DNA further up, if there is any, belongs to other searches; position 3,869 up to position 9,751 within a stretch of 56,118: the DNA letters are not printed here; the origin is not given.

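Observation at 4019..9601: Giant DUF4011 / SF1 helicase / nuclease-fold / DUF3320 protein (Hhe-like) whose ATPase is split by an ~880-residue insertion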

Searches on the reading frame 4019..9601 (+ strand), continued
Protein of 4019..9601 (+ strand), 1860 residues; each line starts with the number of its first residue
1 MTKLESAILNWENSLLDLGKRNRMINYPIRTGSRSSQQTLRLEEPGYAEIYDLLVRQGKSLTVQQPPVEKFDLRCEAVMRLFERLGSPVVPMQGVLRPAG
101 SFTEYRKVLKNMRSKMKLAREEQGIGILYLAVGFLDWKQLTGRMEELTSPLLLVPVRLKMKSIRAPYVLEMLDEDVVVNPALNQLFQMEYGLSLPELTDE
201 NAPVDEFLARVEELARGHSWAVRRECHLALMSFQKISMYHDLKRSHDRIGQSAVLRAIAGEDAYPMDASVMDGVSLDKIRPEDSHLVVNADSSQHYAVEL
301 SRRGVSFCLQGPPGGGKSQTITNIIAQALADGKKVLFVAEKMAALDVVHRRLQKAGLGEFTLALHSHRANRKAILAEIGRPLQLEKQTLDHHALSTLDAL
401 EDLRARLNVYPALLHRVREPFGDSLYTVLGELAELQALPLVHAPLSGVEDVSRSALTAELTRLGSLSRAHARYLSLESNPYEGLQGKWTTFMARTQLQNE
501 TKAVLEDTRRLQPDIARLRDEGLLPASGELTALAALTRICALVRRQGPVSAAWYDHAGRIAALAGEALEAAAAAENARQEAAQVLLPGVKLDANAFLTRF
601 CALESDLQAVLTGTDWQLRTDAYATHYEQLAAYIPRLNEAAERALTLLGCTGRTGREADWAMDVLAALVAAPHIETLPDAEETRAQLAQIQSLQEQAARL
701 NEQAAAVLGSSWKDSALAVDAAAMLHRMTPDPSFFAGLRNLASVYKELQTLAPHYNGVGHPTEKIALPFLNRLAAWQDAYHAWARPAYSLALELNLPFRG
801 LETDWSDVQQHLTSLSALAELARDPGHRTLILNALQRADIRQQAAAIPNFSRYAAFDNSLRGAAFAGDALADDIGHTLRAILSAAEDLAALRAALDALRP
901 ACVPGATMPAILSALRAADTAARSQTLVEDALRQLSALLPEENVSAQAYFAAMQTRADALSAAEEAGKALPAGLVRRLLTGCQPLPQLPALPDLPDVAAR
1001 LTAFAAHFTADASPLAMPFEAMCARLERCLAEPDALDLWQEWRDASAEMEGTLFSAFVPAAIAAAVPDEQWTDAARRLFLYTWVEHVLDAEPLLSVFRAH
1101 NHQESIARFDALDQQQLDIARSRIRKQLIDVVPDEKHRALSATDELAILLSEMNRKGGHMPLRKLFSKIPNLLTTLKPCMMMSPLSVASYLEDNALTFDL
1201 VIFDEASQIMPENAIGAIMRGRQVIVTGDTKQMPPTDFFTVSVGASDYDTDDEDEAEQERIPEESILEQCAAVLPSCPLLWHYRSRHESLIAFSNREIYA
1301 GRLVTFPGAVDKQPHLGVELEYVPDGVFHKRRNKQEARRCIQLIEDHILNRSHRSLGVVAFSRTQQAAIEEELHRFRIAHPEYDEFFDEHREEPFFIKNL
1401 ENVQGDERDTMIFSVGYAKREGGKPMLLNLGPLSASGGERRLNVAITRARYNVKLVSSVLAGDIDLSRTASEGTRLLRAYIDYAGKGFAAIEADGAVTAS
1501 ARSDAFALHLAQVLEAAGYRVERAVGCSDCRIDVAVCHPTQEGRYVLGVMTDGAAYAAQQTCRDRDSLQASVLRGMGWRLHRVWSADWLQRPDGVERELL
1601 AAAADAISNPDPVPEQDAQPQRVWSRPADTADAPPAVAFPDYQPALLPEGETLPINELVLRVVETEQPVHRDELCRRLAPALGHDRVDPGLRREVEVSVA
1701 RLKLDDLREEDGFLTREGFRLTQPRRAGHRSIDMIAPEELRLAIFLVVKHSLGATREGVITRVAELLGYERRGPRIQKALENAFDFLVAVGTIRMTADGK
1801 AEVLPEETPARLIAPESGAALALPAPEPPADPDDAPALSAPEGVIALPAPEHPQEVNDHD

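Call 16: find_homologous_proteins(query=window:4019-9598:+, max_evalue=1e-10)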
Query window:4019-9598:+ (1860 aa): 7379 proteins with E <= 1e-10 among 8000 candidates; the best 120 are listed.
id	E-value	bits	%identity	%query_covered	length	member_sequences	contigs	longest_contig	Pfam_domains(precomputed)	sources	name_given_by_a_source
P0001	0.0e+0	4152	100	100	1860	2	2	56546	PF11784.14,PF13195.12,PF13087.13,PF13086.13,PF13245.13,PF18741.8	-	-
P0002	0.0e+0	3610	86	100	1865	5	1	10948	PF11784.14,PF13195.12,PF13087.13,PF13086.13,PF13604.13,PF13245.13,PF18741.8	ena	-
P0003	0.0e+0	3000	74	100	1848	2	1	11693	PF11784.14,PF13195.12,PF13087.13,PF13086.13,PF13604.13,PF13245.13,PF18741.8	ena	-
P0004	0.0e+0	2801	69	100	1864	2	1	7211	PF11784.14,PF13195.12,PF13087.13,PF13086.13,PF13245.13,PF18741.8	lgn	-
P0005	0.0e+0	2708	69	98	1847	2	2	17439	PF11784.14,PF13195.12,PF13087.13,PF13086.13,PF18741.8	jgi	-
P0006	0.0e+0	2691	68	99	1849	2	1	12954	PF11784.14,PF13195.12,PF13087.13,PF13086.13,PF13245.13,PF18741.8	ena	-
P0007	0.0e+0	2666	67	100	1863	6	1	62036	PF11784.14,PF13195.12,PF13087.13,PF13086.13,PF13604.13,PF13245.13,PF18741.8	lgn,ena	-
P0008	0.0e+0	2661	67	100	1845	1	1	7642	PF11784.14,PF13195.12,PF13087.13,PF13086.13,PF13604.13,PF13245.13,PF18741.8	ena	-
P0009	0.0e+0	2658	66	100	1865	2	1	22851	PF11784.14,PF13195.12,PF13087.13,PF13086.13,PF13604.13,PF13245.13,PF18741.8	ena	-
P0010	0.0e+0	2569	67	97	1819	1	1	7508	PF11784.14,PF13195.12,PF13087.13,PF13086.13,PF13604.13,PF13245.13,PF18741.8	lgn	-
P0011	0.0e+0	2565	66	98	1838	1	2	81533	PF11784.14,PF13195.12,PF13087.13,PF13086.13,PF13604.13,PF13245.13,PF18741.8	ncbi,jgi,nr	ncbi:MAG: DUF3320 domain-containing protein [Clostridiales bacterium]|nr:DUF3320 domain-containing p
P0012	0.0e+0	2536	66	97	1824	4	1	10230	PF11784.14,PF13195.12,PF13087.13,PF13086.13,PF13604.13,PF13245.13,PF18741.8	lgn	-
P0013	0.0e+0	2493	65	97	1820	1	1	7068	PF11784.14,PF13195.12,PF13087.13,PF13086.13,PF13604.13,PF13245.13,PF18741.8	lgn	-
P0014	0.0e+0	2324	67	87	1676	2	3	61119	PF13195.12,PF13087.13,PF13086.13,PF13604.13,PF13245.13,PF18741.8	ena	-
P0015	0.0e+0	1327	41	97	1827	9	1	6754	PF11784.14,PF13195.12,PF13087.13,PF13086.13,PF13245.13,PF18741.8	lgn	-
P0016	0.0e+0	1086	44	42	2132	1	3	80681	PF13195.12,PF13087.13,PF13086.13,PF13604.13,PF13245.13,PF18741.8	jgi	-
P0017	0.0e+0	1067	37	97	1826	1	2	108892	PF13195.12,PF13087.13,PF13086.13,PF13604.13,PF13245.13,PF18741.8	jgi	-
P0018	0.0e+0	1058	37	96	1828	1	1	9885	PF11784.14,PF13195.12,PF13087.13,PF13086.13,PF13245.13,PF18741.8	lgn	-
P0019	0.0e+0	1053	37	97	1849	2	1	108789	PF11784.14,PF13195.12,PF13087.13,PF13086.13,PF13604.13,PF13245.13,PF18741.8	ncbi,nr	ncbi:MAG: DUF3320 domain-containing protein [Clostridiales Family XIII bacterium]|nr:DUF3320 domain-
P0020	0.0e+0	1045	43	43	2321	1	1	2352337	PF11784.14,PF13195.12,PF13087.13,PF13086.13,PF13604.13,PF13245.13,PF18741.8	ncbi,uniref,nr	ncbi:hypothetical protein Psch_01321 [Pelotomaculum schinkii]|uniref:RAP domain-containing protein n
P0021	0.0e+0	1044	36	97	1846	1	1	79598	PF13195.12,PF13087.13,PF13086.13,PF13245.13,PF18741.8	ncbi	-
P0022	0.0e+0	1043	37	60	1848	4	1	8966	PF13195.12,PF13087.13,PF13086.13,PF13245.13,PF18741.8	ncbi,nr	ncbi:MAG: DUF4011 domain-containing protein [Clostridia bacterium]|nr:DUF4011 domain-containing prot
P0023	0.0e+0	1040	37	96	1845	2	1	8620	PF13195.12,PF13087.13,PF13086.13,PF13604.13,PF13245.13,PF18741.8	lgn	-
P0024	0.0e+0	1040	35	96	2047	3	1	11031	PF13195.12,PF13087.13,PF13086.13,PF13245.13,PF18741.8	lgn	-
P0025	0.0e+0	1040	45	44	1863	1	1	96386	PF13195.12,PF13087.13,PF13086.13,PF18741.8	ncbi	-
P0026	0.0e+0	1039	41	42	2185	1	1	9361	PF13195.12,PF13087.13,PF13086.13,PF13604.13,PF13245.13,PF18741.8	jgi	jgi:very-short-patch-repair endonuclease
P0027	0.0e+0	1038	34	97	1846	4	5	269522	PF13195.12,PF13087.13,PF13086.13,PF13245.13,PF18741.8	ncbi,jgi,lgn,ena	-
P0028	0.0e+0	1036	35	97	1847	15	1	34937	PF13195.12,PF13087.13,PF13086.13,PF13604.13,PF13245.13,PF18741.8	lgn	-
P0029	0.0e+0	1035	34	96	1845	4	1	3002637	PF11784.14,PF13195.12,PF13087.13,PF13086.13,PF13604.13,PF13245.13,PF18741.8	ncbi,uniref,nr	ncbi:DUF4011 domain-containing protein [Clostridium thermosuccinogenes]|uniref:DUF4011 domain-contai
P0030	0.0e+0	1035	35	97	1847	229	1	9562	PF13195.12,PF13087.13,PF13086.13,PF13245.13,PF18741.8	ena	-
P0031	0.0e+0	1034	35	97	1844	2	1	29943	PF13195.12,PF13087.13,PF13086.13,PF13245.13,PF18741.8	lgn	-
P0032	0.0e+0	1034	42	43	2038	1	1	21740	PF11784.14,PF13195.12,PF13087.13,PF13086.13,PF13604.13,PF13245.13,PF18741.8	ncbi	-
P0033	0.0e+0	1032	35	60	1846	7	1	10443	PF11784.14,PF13195.12,PF13087.13,PF13086.13,PF13245.13,PF18741.8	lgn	-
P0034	0.0e+0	1032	33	96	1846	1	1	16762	PF13195.12,PF13087.13,PF13086.13,PF13245.13,PF18741.8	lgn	-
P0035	0.0e+0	1032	35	97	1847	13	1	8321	PF13195.12,PF13087.13,PF13086.13,PF13245.13,PF18741.8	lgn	-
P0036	0.0e+0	1031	44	39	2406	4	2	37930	PF13195.12,PF13087.13,PF13086.13,PF13245.13,PF18741.8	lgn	-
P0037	0.0e+0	1031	36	97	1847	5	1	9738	PF13195.12,PF13087.13,PF13086.13,PF13245.13,PF18741.8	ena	-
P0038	0.0e+0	1030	34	97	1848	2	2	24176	PF13195.12,PF13087.13,PF13086.13,PF13245.13,PF18741.8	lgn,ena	-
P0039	0.0e+0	1029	34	97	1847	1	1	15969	PF13195.12,PF13087.13,PF13086.13,PF13245.13,PF18741.8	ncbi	-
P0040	0.0e+0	1028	36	60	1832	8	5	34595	PF13195.12,PF13087.13,PF13086.13,PF13604.13,PF13245.13,PF18741.8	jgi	-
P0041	0.0e+0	1028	43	43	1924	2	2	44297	PF13195.12,PF13087.13,PF13086.13,PF13604.13,PF13245.13,PF18741.8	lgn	-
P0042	0.0e+0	1027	34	97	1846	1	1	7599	PF13195.12,PF13087.13,PF13086.13,PF13604.13,PF13245.13,PF18741.8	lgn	-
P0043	0.0e+0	1026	35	96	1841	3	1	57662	PF11784.14,PF13195.12,PF13087.13,PF13086.13,PF13245.13,PF18741.8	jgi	jgi:very-short-patch-repair endonuclease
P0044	0.0e+0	1026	35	60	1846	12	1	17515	PF13195.12,PF13087.13,PF13086.13,PF13245.13,PF18741.8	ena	-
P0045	0.0e+0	1024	41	43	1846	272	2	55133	PF13195.12,PF13087.13,PF13086.13,PF13245.13,PF18741.8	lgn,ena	-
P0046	0.0e+0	1023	35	97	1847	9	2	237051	PF13195.12,PF13087.13,PF13086.13,PF13245.13,PF18741.8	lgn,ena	-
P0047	0.0e+0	1022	35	97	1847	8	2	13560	PF13195.12,PF13087.13,PF13086.13,PF13245.13,PF18741.8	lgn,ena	-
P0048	0.0e+0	1021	34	97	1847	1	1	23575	PF13195.12,PF13087.13,PF13086.13,PF13245.13,PF18741.8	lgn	-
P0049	0.0e+0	1021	34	97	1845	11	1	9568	PF13195.12,PF13087.13,PF13086.13,PF13245.13,PF18741.8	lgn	-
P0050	0.0e+0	1020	35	96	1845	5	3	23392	PF13195.12,PF13087.13,PF13086.13,PF13604.13,PF13245.13,PF18741.8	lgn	-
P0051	0.0e+0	1020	34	97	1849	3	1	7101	PF13195.12,PF13087.13,PF13086.13,PF13245.13,PF18741.8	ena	-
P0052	0.0e+0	1019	34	97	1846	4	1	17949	PF11784.14,PF13195.12,PF13087.13,PF13086.13,PF13245.13,PF18741.8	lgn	-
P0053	0.0e+0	1019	35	97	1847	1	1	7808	PF13195.12,PF13087.13,PF13086.13,PF13245.13,PF18741.8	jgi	-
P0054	0.0e+0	1018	42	43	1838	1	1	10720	PF13195.12,PF13087.13,PF13086.13,PF13604.13,PF13245.13,PF18741.8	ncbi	-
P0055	0.0e+0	1016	41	42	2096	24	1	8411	PF13195.12,PF13087.13,PF13086.13,PF13604.13,PF13245.13,PF18741.8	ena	-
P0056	0.0e+0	1016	34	97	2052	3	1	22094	PF13195.12,PF13087.13,PF13086.13,PF13245.13,PF18741.8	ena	-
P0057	0.0e+0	1016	33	63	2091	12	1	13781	PF11784.14,PF13195.12,PF13087.13,PF13086.13,PF13245.13,PF18741.8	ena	-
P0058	0.0e+0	1015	41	43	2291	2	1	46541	PF13195.12,PF13087.13,PF13086.13,PF13245.13,PF18741.8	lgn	-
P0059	0.0e+0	1014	34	97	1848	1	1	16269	PF13195.12,PF13087.13,PF13086.13,PF13604.13,PF13245.13,PF18741.8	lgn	-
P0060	0.0e+0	1013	34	97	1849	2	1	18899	PF13195.12,PF13087.13,PF13086.13,PF13245.13,PF18741.8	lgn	-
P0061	1.4e-298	1012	34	97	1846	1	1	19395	PF13195.12,PF13087.13,PF13086.13,PF13245.13,PF18741.8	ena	-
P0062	3.0e-298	1011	43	42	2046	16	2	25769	PF13195.12,PF13087.13,PF13086.13,PF18741.8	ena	-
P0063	3.3e-298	1011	34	97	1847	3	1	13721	PF13195.12,PF13087.13,PF13086.13,PF13245.13,PF18741.8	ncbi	-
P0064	3.5e-298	1011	40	43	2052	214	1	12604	PF13195.12,PF13087.13,PF13086.13,PF13245.13,PF18741.8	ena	-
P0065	4.0e-298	1011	37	49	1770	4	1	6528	PF13195.12,PF13087.13,PF13086.13,PF13245.13,PF18741.8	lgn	-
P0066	4.3e-298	1011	41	43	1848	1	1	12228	PF11784.14,PF13195.12,PF13087.13,PF13086.13,PF13245.13,PF18741.8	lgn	-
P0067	4.8e-298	1011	34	97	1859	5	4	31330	PF13195.12,PF13087.13,PF13086.13,PF13245.13,PF18741.8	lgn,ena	-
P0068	6.2e-298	1010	34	97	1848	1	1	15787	PF13195.12,PF13087.13,PF13086.13,PF13245.13,PF18741.8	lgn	-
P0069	8.8e-298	1010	34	97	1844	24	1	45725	PF13195.12,PF13087.13,PF13086.13,PF13245.13,PF18741.8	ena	-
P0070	2.4e-297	1008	41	43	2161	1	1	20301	PF13195.12,PF13087.13,PF13086.13,PF13245.13,PF18741.8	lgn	-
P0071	3.1e-297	1008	42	44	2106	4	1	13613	PF11784.14,PF13195.12,PF13087.13,PF13086.13,PF13245.13,PF18741.8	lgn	-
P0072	3.6e-297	1008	42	44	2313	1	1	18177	PF13195.12,PF13087.13,PF13086.13,PF13604.13,PF18741.8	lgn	-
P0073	5.3e-297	1007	39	44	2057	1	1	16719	PF13195.12,PF13087.13,PF13086.13,PF13245.13,PF18741.8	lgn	-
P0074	6.1e-297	1007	41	43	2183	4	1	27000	PF11784.14,PF13195.12,PF13087.13,PF13086.13,PF13245.13,PF18741.8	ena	-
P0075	7.5e-297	1007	40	44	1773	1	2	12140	PF13195.12,PF13087.13,PF13086.13,PF13245.13,PF18741.8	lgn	-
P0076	1.1e-296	1006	34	96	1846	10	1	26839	PF13195.12,PF13087.13,PF13086.13,PF13245.13,PF18741.8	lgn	-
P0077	1.8e-296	1005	33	97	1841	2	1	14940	PF13195.12,PF13087.13,PF13086.13,PF13245.13,PF18741.8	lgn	-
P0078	1.8e-296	1005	34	96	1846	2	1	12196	PF13195.12,PF13087.13,PF13086.13,PF13245.13,PF18741.8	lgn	-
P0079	1.9e-296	1005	34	97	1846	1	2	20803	PF13195.12,PF13087.13,PF13086.13,PF13245.13,PF18741.8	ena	-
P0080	2.6e-296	1005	41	44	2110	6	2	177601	PF11784.14,PF13195.12,PF13087.13,PF13086.13,PF13245.13,PF18741.8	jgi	-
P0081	3.1e-296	1005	42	44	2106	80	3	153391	PF11784.14,PF13195.12,PF13087.13,PF13086.13,PF13245.13,PF18741.8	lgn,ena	-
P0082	3.7e-296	1004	34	97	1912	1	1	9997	PF13195.12,PF13087.13,PF13086.13,PF13245.13,PF18741.8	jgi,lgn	jgi:very-short-patch-repair endonuclease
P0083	5.9e-296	1004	34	97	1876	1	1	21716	PF11784.14,PF13195.12,PF13087.13,PF13086.13,PF13245.13,PF18741.8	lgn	-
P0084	6.4e-296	1003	35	96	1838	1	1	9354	PF13195.12,PF13087.13,PF13086.13,PF13245.13,PF18741.8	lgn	-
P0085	6.7e-296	1003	34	97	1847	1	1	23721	PF13195.12,PF13087.13,PF13086.13,PF13245.13,PF18741.8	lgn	-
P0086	1.0e-295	1003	41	43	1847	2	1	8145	PF13195.12,PF13087.13,PF13086.13,PF13245.13,PF18741.8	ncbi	-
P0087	1.5e-295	1002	33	97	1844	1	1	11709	PF11784.14,PF13195.12,PF13087.13,PF13086.13,PF13245.13,PF18741.8,PF09848.16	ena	-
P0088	1.6e-295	1002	35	60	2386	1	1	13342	PF13195.12,PF13087.13,PF13086.13,PF13604.13,PF13245.13,PF18741.8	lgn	-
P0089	1.9e-295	1002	35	97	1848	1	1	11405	PF13195.12,PF13087.13,PF13086.13,PF13245.13,PF18741.8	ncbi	-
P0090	4.4e-295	1001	41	42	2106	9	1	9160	PF13195.12,PF13087.13,PF13086.13,PF13245.13,PF18741.8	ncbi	-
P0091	5.3e-295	1000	40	43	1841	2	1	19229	PF13195.12,PF13087.13,PF13086.13,PF13245.13,PF18741.8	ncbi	-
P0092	1.2e-294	999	34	59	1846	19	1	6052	PF13195.12,PF13087.13,PF13086.13,PF13604.13,PF13245.13,PF18741.8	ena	-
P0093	1.2e-294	999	41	44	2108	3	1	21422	PF11784.14,PF13195.12,PF13087.13,PF13086.13,PF13245.13,PF18741.8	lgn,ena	-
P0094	3.3e-294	998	42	42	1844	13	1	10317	PF13195.12,PF13087.13,PF13086.13,PF13245.13,PF18741.8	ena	-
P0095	3.7e-294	998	40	41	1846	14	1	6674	PF11784.14,PF13195.12,PF13087.13,PF13086.13,PF13604.13,PF13245.13,PF18741.8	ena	-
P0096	4.7e-294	997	39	87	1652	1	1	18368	PF13195.12,PF13087.13,PF13086.13,PF13604.13,PF13245.13,PF18741.8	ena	-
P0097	1.2e-293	996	34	97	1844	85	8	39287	PF11784.14,PF13195.12,PF13087.13,PF13086.13,PF13245.13,PF18741.8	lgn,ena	-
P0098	1.3e-293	996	43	43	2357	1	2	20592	PF11784.14,PF13195.12,PF13087.13,PF13086.13,PF13245.13,PF18741.8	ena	-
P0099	1.4e-293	996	40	42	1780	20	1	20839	PF13195.12,PF13087.13,PF13086.13,PF13245.13,PF18741.8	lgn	-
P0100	1.5e-293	996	43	43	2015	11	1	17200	PF13195.12,PF13087.13,PF13086.13,PF13245.13,PF18741.8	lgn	-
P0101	1.7e-293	995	34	96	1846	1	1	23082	PF13195.12,PF13087.13,PF13086.13,PF13245.13,PF18741.8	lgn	-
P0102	1.7e-293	995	34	97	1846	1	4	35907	PF11784.14,PF13195.12,PF13087.13,PF13086.13,PF13604.13,PF13245.13,PF18741.8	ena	-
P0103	1.8e-293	995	41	44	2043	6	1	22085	PF11784.14,PF13195.12,PF13087.13,PF13086.13,PF13604.13,PF13245.13,PF18741.8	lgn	-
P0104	1.9e-293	995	35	96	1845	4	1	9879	PF11784.14,PF13195.12,PF13087.13,PF13086.13,PF13604.13,PF13245.13,PF18741.8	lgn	-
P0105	3.0e-293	995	40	43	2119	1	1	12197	PF13195.12,PF13087.13,PF13086.13,PF13245.13,PF18741.8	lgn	-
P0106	4.5e-293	994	34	97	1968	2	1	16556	PF11784.14,PF13195.12,PF13087.13,PF13086.13,PF13245.13,PF18741.8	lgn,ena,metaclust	metaclust:\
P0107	6.6e-293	993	41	44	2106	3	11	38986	PF11784.14,PF13195.12,PF13087.13,PF13086.13,PF13245.13,PF18741.8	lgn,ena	-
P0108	8.1e-293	993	41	42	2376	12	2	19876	PF13195.12,PF13087.13,PF13086.13,PF13245.13,PF18741.8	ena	-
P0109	2.5e-292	992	35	97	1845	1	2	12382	PF13195.12,PF13087.13,PF13086.13,PF13245.13,PF18741.8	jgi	-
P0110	2.6e-292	992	33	97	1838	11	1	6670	PF13195.12,PF13087.13,PF13086.13,PF13245.13,PF18741.8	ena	-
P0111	2.8e-292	991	43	40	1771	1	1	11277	PF13195.12,PF13087.13,PF13086.13,PF13604.13,PF13245.13,PF18741.8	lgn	-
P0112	3.2e-292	991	40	43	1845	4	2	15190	PF11784.14,PF13195.12,PF13087.13,PF13086.13,PF13245.13,PF18741.8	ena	-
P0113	4.3e-292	991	42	40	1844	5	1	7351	PF11784.14,PF13195.12,PF13087.13,PF13086.13,PF13245.13,PF18741.8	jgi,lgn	jgi:very-short-patch-repair endonuclease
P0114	5.4e-292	990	41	42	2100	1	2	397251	PF11784.14,PF13195.12,PF13087.13,PF13086.13,PF13245.13,PF18741.8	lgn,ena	-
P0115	6.8e-292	990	41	40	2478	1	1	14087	PF13195.12,PF13087.13,PF13086.13,PF13604.13,PF13245.13,PF18741.8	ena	-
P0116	7.7e-292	990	41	43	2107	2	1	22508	PF11784.14,PF13195.12,PF13087.13,PF13086.13,PF13245.13,PF18741.8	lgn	-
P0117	9.2e-292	990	40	42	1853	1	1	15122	PF11784.14,PF13195.12,PF13087.13,PF13086.13,PF13604.13,PF13245.13,PF18741.8,PF09848.16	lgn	-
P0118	1.5e-291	989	37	50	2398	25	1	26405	PF13195.12,PF13087.13,PF13086.13,PF13245.13,PF18741.8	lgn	-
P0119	1.5e-291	989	41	42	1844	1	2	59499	PF13195.12,PF13087.13,PF13086.13,PF13245.13,PF18741.8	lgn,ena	-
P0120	1.9e-291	989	37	50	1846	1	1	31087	PF11784.14,PF13195.12,PF13087.13,PF13086.13,PF13245.13,PF18741.8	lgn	-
